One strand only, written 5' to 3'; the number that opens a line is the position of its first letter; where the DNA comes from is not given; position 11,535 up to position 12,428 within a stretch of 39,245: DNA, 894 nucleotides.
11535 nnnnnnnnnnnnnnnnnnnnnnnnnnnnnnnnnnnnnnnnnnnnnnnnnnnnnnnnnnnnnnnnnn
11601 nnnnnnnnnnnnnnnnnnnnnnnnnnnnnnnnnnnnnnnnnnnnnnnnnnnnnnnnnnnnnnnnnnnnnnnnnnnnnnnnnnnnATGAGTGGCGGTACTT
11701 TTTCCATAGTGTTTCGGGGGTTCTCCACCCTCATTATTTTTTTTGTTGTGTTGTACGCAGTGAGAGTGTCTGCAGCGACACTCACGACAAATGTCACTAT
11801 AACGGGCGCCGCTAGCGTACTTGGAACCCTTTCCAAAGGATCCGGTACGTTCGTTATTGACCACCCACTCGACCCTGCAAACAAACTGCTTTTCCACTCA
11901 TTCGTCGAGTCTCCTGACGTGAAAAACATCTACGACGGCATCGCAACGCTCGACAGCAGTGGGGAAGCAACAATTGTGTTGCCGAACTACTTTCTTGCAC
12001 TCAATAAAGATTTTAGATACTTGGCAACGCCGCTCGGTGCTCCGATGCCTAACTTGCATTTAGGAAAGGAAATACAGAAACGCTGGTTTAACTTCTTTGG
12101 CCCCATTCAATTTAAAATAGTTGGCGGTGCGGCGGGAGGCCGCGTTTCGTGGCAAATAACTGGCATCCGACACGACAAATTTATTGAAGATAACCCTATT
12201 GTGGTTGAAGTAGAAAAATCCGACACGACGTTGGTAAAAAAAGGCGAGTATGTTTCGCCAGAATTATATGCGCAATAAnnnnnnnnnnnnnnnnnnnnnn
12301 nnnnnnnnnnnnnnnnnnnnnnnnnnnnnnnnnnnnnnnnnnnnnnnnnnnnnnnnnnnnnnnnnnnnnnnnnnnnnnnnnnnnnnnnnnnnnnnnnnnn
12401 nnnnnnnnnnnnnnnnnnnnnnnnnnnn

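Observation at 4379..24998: A ~20-kb accessory envelope island made almost entirely of exported or anchored proteins arranged as paralog sets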

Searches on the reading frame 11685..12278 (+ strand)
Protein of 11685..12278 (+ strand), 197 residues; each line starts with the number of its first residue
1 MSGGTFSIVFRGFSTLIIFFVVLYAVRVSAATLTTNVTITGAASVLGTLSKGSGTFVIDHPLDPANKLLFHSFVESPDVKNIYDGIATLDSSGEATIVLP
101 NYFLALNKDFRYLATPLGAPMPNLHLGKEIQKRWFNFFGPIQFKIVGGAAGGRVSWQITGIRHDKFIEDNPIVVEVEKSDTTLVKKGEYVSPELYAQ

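Call 6: search_protein_families(library=pfam, max_evalue=0.01, proteins=[window:11685-12278:+])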
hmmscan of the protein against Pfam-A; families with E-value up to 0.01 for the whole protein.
window:11685-12278:+ (197 aa): 0 families

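Call 17: search_protein_families(library=ncbifam, max_evalue=0.01, proteins=[window:11685-12278:+])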
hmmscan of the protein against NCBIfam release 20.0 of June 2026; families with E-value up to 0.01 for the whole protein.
window:11685-12278:+ (197 aa): 0 families

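Call 48: find_homologous_proteins(query=window:11685-12278:+)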
Query window:11685-12278:+ (197 aa): 2070 proteins with E <= 0.001 among 2414 candidates; the best 120 are listed.
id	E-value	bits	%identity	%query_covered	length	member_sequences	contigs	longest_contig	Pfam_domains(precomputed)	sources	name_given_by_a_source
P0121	2.2e-125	434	99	100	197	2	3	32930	-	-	-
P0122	1.0e-92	327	79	92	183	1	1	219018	-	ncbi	-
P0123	4.0e-87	309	75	92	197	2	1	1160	-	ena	-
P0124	4.7e-85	302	79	85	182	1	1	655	-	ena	-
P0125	2.0e-80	287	70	89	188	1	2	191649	-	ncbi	-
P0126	1.6e-78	281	70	93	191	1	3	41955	-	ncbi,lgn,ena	ncbi:MAG: hypothetical protein AAB597_01725 [Patescibacteria group bacterium]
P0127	3.6e-78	280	69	92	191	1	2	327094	-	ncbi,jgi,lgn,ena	ncbi:MAG: hypothetical protein WCK46_00275 [Candidatus Adlerbacteria bacterium]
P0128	3.9e-77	276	70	92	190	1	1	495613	-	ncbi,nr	ncbi:MAG: hypothetical protein NT019_00480 [Candidatus Adlerbacteria bacterium]|nr:hypothetical prot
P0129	6.3e-76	272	71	88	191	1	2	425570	-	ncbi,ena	-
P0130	6.5e-76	272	73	86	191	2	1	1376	-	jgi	jgi:hypothetical protein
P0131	8.9e-75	269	64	97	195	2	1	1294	-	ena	-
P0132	7.7e-74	266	71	84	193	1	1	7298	-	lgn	-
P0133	1.2e-73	265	71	80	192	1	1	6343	-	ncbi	-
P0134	5.2e-73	263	63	100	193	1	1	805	-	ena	-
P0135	1.3e-72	262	66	94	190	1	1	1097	-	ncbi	-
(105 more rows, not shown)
